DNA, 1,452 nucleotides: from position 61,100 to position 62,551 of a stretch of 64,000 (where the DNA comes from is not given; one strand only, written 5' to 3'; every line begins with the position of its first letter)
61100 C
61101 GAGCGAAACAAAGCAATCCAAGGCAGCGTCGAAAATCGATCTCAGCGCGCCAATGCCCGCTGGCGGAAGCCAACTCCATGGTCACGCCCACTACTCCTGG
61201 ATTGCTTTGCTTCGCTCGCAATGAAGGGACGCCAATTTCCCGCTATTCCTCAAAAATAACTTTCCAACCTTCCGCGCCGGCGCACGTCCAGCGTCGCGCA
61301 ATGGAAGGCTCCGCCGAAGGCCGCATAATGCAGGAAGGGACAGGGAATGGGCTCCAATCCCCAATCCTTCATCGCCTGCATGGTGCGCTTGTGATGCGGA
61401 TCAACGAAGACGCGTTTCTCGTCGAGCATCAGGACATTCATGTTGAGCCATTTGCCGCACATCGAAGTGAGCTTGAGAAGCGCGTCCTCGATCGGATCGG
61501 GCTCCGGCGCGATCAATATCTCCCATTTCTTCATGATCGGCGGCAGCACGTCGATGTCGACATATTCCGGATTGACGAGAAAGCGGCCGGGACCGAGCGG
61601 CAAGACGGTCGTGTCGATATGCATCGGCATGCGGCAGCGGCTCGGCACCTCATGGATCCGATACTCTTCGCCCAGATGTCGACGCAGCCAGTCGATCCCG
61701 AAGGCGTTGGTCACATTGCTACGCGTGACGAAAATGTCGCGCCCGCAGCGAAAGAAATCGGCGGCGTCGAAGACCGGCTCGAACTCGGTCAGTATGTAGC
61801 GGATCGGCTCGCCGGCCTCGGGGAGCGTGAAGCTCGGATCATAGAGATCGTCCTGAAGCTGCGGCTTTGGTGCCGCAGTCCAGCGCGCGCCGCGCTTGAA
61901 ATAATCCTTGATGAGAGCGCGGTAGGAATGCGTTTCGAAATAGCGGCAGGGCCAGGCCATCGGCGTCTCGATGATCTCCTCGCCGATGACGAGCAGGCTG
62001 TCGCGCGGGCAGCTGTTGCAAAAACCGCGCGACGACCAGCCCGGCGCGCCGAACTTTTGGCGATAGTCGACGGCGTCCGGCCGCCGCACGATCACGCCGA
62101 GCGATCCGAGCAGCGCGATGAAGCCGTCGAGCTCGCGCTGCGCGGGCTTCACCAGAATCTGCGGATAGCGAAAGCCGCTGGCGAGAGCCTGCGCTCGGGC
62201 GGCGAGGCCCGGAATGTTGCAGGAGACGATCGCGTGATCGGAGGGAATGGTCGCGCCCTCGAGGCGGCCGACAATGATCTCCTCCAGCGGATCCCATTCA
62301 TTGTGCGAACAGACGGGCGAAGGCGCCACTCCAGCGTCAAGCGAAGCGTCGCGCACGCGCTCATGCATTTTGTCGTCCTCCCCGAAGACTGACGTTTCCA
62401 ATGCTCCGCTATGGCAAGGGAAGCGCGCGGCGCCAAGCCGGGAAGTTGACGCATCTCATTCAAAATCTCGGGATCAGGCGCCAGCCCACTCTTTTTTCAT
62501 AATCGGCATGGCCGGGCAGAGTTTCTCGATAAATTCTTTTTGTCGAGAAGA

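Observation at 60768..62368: Stand-alone amidinotransferase convergent with a Gdx/SugE guanidinium exporter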

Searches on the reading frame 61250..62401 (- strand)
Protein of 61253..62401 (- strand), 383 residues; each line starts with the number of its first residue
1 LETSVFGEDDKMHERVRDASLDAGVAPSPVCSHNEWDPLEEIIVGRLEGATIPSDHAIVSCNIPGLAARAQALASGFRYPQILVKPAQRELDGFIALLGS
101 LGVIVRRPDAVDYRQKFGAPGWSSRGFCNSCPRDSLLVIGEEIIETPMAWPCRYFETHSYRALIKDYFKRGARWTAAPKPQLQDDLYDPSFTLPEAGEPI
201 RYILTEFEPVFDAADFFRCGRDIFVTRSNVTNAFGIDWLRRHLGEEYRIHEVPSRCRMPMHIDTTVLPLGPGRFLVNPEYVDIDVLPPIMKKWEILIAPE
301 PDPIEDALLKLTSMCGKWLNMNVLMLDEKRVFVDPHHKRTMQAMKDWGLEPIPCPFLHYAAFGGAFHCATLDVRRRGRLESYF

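Call 3: search_protein_families(library=pfam, proteins=[window:61253-62401:-], max_evalue=0.01)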
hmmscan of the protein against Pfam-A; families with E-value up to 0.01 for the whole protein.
seq(383 aa): 0 families

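Call 4: search_protein_families(library=ncbifam, proteins=[window:61253-62401:-], max_evalue=0.01)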
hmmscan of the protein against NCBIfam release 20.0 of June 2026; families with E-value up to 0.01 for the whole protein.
seq(383 aa): 1 family
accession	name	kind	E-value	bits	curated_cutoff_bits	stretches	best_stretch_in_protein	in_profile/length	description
NF045660.1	DiMthArgaseDdahStm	equivalog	3.4e-06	27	340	1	211-290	110-188/249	dimethylargininase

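Call 6: search_solved_structures(query=window:61250-62368:-, max_evalue=1, show_alignments=3)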
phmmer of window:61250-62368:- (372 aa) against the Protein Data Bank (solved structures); distinct sequences matched with E-value up to 1: 7.
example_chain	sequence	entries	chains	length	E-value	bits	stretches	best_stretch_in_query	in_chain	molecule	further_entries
6u1r_A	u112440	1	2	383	4e-125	421.2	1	12-372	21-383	SxtG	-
5wpi_A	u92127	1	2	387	3.2e-97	329.3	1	14-371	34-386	HsvA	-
1jdx_A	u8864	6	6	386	9.7e-93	314.6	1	16-371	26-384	PROTEIN (L-ARGININE:GLYCINE AMIDINOTRANSFERASE)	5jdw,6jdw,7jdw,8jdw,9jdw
1jdw_A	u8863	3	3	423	1.3e-92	314.2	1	16-371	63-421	L-ARGININE:GLYCINE AMIDINOTRANSFERASE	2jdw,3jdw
4jdw_A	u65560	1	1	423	2.3e-91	310.1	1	16-371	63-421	L-ARGININE:GLYCINE AMIDINOTRANSFERASE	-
2jdx_A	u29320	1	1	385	2.5e-90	306.6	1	16-371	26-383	PROTEIN (L-ARGININE:GLYCINE AMIDINOTRANSFERASE)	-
1bwd_A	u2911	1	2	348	1.6e-75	257.9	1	19-371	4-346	PROTEIN (INOSAMINE-PHOSPHATE AMIDINOTRANSFERASE)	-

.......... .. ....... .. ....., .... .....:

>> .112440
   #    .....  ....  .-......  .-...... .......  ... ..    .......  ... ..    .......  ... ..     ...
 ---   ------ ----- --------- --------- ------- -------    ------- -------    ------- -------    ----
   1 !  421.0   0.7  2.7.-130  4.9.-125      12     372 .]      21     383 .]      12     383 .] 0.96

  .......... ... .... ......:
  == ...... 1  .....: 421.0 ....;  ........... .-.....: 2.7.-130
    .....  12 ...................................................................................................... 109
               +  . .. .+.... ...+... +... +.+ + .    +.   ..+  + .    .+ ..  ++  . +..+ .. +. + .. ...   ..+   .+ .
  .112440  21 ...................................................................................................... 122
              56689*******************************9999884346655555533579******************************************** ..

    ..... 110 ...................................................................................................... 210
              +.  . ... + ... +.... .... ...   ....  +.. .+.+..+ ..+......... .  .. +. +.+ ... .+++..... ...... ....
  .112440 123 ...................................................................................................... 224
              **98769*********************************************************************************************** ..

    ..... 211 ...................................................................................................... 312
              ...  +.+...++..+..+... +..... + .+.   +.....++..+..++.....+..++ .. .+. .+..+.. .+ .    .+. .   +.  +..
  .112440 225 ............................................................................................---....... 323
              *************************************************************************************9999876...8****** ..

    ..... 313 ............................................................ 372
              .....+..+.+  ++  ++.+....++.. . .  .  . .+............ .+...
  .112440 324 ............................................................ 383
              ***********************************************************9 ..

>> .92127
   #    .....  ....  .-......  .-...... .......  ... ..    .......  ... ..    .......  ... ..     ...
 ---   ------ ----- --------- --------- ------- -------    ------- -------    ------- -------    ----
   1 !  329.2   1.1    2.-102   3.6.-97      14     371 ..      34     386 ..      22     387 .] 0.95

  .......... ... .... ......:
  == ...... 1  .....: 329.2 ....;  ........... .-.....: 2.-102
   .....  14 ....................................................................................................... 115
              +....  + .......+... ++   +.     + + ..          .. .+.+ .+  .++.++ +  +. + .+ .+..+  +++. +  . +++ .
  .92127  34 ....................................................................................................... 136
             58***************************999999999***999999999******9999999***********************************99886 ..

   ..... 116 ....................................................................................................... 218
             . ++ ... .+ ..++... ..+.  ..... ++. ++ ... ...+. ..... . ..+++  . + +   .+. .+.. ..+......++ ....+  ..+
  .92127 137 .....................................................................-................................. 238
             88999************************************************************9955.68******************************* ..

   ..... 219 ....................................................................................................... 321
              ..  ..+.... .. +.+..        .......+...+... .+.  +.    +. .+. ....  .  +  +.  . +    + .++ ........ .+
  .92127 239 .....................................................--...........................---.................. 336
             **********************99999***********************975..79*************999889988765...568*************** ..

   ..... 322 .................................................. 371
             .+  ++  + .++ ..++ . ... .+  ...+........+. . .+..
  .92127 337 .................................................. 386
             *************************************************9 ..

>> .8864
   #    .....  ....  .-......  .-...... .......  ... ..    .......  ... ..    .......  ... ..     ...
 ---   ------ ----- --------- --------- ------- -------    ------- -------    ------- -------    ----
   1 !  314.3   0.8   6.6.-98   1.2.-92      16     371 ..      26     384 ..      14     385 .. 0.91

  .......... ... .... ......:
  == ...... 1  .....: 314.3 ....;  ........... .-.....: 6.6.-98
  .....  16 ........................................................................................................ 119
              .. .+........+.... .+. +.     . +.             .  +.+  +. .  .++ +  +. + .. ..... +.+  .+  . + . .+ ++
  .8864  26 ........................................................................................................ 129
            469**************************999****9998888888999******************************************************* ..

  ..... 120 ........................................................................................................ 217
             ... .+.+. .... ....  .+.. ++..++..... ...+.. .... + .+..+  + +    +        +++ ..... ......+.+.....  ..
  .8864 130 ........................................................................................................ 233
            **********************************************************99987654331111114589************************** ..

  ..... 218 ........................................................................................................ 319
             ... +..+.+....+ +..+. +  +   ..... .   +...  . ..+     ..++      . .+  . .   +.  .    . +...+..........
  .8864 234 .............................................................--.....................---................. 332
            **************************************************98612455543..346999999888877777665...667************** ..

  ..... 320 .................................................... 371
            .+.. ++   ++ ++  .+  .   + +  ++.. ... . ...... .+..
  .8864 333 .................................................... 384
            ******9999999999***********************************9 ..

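Call 8: find_homologous_proteins(query=window:61250-62368:-, max_evalue=1e-20)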
Query window:61250-62368:- (372 aa): 3918 proteins with E <= 1e-20 among 8000 candidates; the best 120 are listed.
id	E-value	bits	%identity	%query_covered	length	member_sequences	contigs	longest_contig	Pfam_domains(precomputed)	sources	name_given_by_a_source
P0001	1.7e-235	800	90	100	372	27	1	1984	-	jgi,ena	-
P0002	1.2e-233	793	88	100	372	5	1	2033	-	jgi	jgi:glycine amidinotransferase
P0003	3.6e-231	785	87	100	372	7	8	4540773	-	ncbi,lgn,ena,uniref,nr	ncbi:amidinotransferase [Methylocystis bryophila]|uniref:Amidinotransferase n=1 Tax=Methylocystis br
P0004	2.6e-215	733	85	95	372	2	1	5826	-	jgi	jgi:glycine amidinotransferase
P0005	3.9e-213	726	80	97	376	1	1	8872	-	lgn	-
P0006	5.6e-212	722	78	100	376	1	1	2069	-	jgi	jgi:glycine amidinotransferase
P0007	3.6e-211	719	78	100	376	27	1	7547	-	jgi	jgi:glycine amidinotransferase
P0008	4.7e-211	719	82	95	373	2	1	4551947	-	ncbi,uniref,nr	ncbi:amidinotransferase [Methylocystis heyeri]|uniref:Amidinotransferase n=1 Tax=Methylocystis heyer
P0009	3.0e-210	716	78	98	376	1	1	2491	-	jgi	jgi:glycine amidinotransferase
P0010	4.7e-210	716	78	97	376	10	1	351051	-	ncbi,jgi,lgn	jgi:glycine amidinotransferase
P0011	7.9e-210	715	79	95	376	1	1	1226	-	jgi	jgi:glycine amidinotransferase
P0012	2.3e-209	713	78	98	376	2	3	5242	-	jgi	jgi:glycine amidinotransferase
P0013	2.4e-209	713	78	99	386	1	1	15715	-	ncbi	-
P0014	3.4e-209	713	79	99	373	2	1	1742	-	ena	-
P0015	5.0e-209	712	77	98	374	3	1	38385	-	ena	-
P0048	2.3e-201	687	75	98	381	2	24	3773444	-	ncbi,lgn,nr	ncbi:Glycine amidinotransferase [Methylocystis sp. SC2]|nr:Glycine amidinotransferase [Methylocystis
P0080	1.4e-196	671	77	96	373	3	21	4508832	-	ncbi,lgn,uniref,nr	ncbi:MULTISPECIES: hypothetical protein [Methylosinus]|uniref:Amidinotransferase n=1 Tax=Methylosinu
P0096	2.7e-193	661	75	96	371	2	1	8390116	-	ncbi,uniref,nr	ncbi:amidinotransferase [Streptomyces sp. Tu 3180]|uniref:amidinotransferase n=1 Tax=Streptomyces sp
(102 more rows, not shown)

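Call 9: find_related_loci(query=window:61250-62368:-, collection=genome_contigs, flank=6000)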
Query window:61250-62368:- (372 aa) in genome_contigs; peptide patterns used: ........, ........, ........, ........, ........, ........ (x = any residue, [..] = any of these).
455 stretches matched a pattern; 440 encode a relative of the query (tblastn E <= 1e-3); the best 80 are kept; 80 distinct loci.
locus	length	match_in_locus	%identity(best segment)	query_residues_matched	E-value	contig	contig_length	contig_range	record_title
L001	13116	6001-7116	90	1-372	0e+0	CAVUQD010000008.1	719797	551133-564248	MAG: uncultured Alphaproteobacteria bacterium isolate MFD01689.bin.1.51 genome assembly, contig: contig_34326, whole gen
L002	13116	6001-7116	89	1-372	0e+0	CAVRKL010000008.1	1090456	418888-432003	MAG: uncultured Alphaproteobacteria bacterium isolate MFD05580.bin.1.6 genome assembly, contig: contig_5436, whole genom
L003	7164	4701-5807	81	7-372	0e+0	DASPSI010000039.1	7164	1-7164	MAG TPA_asm: Methylocystis sp. isolate SMAG_U12247 k141_609336, whole genome shotgun sequence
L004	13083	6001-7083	79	12-372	0e+0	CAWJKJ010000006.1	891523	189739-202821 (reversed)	MAG: uncultured Alphaproteobacteria bacterium isolate MFD05747.bin.3.156 genome assembly, contig: contig_230, whole geno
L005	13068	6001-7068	79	17-372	0e+0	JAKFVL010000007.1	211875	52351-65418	MAG: Hyphomicrobiales bacterium isolate D3_Bin_17 D3_0000019, whole genome shotgun sequence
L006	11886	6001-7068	78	17-372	0e+0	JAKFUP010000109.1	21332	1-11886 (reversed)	MAG: Hyphomicrobiales bacterium isolate D1_Bin_34 D1_0001783, whole genome shotgun sequence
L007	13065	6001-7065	80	18-372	0e+0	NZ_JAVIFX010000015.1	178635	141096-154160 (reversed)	Bradyrhizobium sp. LHD-71 LHD.71_ctg028, whole genome shotgun sequence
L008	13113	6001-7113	77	2-372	0e+0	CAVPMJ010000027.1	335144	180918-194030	MAG: uncultured Alphaproteobacteria bacterium isolate MFD10007.bin.1.241 genome assembly, contig: contig_4633, whole gen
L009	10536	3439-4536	77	8-372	0e+0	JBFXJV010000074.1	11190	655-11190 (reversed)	MAG: Methylocystis sp. isolate CA_2019_TPIn_6 NODE_21334_length_11190_cov_3.299376_TPIn, whole genome shotgun sequence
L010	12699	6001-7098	78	7-372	0e+0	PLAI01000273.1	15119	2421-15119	MAG: Methylocystaceae bacterium isolate bog_906 73.20111000_S2M.28_contig_13253, whole genome shotgun sequence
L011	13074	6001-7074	79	15-372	0e+0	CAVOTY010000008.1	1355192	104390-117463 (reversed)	MAG: uncultured Alphaproteobacteria bacterium isolate MFD00082.bin.1.149 genome assembly, contig: contig_664, whole geno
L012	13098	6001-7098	77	8-372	0e+0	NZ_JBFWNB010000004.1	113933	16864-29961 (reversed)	MAG: Methylocystis sp. isolate CA_2019_TPBF_102 NODE_1536_length_113933_cov_5.794844_TPBF, whole genome shotgun sequence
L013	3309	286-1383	77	8-372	0e+0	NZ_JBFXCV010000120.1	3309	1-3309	MAG: Methylocystis sp. isolate CA_2019_TPBS_78 NODE_100287_length_3309_cov_3.686047_TPBS, whole genome shotgun sequence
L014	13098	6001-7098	77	8-372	0e+0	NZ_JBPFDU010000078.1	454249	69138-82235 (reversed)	MAG: Methylocystis sp. isolate Site1BBin15 k141_73355, whole genome shotgun sequence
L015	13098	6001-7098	77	8-372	0e+0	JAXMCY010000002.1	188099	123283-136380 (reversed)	MAG: Methylocystis sp. isolate STL-PRO22 C4.15.fa-2, whole genome shotgun sequence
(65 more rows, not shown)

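Call 16: find_encoding_contigs(protein=P0003, flank=10000, max_places=3)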
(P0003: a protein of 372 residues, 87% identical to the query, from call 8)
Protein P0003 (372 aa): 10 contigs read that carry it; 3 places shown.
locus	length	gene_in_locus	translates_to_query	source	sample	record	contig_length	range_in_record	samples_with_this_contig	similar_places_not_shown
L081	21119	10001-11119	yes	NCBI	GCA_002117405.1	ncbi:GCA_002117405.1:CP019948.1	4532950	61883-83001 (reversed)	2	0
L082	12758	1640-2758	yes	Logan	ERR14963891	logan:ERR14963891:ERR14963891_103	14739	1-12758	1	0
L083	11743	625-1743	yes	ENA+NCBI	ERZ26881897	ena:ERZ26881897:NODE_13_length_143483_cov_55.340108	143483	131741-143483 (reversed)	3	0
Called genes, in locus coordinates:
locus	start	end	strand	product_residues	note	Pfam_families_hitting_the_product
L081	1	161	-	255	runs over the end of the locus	PF01547:SBP_bac_1, PF13531:SBP_bac_11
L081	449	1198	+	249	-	PF03740:PdxJ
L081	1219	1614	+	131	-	PF01648:ACPS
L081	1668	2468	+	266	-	PF10502:Peptidase_S26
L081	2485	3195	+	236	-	PF14622:Ribonucleas_3_3, PF00636:Ribonuclease_3, PF00035:dsrm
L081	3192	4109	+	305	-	PF03193:RsgA_GTPase (faint), PF00009:GTP_EFTU, PF00350:Dynamin_N (faint), PF01926:MMR_HSR1, PF02421:FeoB_N, PF04548:AIG1 (weak), PF10662:PduV-EutP (weak), PF07650:KH_2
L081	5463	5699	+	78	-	-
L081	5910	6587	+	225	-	PF04191:PEMT, PF04140:ICMT (weak)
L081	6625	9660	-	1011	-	PF03797:Autotransporter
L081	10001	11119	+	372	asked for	-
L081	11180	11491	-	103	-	PF00893:Multi_Drug_Res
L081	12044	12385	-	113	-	-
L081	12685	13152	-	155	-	-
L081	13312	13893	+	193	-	PF09335:VTT_dom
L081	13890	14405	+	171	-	PF02600:DsbB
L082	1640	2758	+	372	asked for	-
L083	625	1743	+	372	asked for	-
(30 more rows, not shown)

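Call 17: find_encoding_contigs(protein=P0096, flank=10000, max_places=2)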
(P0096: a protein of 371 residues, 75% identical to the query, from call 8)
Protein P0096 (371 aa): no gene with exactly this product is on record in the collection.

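Call 42: find_encoding_contigs(protein=P0080, flank=6000, max_places=2)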
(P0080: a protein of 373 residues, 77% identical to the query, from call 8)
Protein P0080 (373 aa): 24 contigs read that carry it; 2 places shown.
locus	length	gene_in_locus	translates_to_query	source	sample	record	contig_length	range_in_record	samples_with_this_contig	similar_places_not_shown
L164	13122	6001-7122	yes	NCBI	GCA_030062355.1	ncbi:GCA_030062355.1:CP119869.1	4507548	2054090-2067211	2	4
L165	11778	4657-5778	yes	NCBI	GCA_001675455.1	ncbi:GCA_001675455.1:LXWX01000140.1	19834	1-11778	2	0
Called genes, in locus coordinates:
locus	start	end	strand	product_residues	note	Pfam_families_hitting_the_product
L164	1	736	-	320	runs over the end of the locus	PF16220:DUF4880, PF04773:FecR, PF16344:FecR_C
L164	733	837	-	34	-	-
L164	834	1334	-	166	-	PF07638:Sigma70_ECF (weak), PF04542:Sigma70_r2 (weak), PF08281:Sigma70_r4_2, PF04545:Sigma70_r4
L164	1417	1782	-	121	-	-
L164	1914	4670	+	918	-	PF00311:PEPcase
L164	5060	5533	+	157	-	-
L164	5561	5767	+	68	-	-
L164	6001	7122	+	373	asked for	-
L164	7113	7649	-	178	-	PF00893:Multi_Drug_Res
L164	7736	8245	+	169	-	-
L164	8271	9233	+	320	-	PF04055:Radical_SAM, PF06968:BATS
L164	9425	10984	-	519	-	PF02789:Peptidase_M17_N, PF00883:Peptidase_M17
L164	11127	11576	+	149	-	PF00589:Phage_integrase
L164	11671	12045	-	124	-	-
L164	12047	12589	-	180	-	-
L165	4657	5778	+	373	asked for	-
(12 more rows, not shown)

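Call 43: find_encoding_contigs(protein=P0048, flank=6000, max_places=2)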
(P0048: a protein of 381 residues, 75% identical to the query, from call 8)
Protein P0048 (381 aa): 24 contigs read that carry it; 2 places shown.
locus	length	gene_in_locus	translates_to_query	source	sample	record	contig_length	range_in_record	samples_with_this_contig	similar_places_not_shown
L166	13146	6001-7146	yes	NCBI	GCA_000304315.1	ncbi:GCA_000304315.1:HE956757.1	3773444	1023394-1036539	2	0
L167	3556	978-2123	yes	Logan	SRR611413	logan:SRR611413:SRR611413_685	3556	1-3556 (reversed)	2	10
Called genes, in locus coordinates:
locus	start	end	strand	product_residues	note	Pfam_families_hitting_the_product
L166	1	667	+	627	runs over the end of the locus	PF12551:PHBC_N, PF07167:PhaC_N, PF00561:Abhydrolase_1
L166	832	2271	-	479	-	PF00890:FAD_binding_2 (weak), PF01134:GIDA (weak), PF01494:FAD_binding_3 (faint), PF07992:Pyr_redox_2, PF12831:FAD_oxidored, PF13738:Pyr_redox_3 (weak), PF00070:Pyr_redox, PF02852:Pyr_redox_dim, +2 more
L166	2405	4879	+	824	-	-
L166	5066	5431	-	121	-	PF00453:Ribosomal_L20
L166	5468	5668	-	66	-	PF01632:Ribosomal_L35p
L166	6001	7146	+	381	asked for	-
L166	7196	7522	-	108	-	PF00893:Multi_Drug_Res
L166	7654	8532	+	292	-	PF02678:Pirin, PF17954:Pirin_C_2 (faint), PF05726:Pirin_C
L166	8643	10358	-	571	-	PF00512:HisKA, PF02518:HATPase_c, PF00072:Response_reg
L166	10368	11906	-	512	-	PF13541:ChlI, PF00158:Sigma54_activat (faint), PF01078:Mg_chelatase, PF07728:AAA_5, PF00493:MCM (weak), PF13335:Mg_chelatase_C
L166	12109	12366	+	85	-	-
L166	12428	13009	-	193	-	-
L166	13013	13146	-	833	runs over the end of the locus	-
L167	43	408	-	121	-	PF00453:Ribosomal_L20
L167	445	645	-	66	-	PF01632:Ribosomal_L35p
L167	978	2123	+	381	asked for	-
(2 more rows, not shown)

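Call 70: search_protein_representatives(protein=window:61250-62368:-)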
Query: 372 residues. Proteins with E-value up to 0.001 (for the whole library): 1922; up to 1e-10: 1032; up to 1e-30: 266. The best 150 are listed.
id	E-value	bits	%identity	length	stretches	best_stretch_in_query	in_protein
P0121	1.4e-143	495.3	55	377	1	14-372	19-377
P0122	7.5e-128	443.4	56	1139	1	15-371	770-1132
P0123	8.2e-125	433.4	71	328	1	64-309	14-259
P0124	8.8e-104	364.2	77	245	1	95-284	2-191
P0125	1.3e-100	353.7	48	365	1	19-368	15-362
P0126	2.7e-98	346.1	77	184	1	189-372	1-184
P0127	1.4e-97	343.8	47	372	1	16-372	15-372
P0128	1.0e-94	334.4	80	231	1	59-231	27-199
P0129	4.0e-93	329.1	48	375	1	19-371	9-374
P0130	2.2e-92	326.6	57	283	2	17-249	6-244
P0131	2.1e-90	320.1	46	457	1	18-371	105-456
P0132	5.5e-90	318.8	47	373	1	19-371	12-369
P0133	8.1e-90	318.2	48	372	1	21-372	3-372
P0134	1.2e-88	314.3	49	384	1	13-372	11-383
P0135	1.3e-88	314.2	46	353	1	21-367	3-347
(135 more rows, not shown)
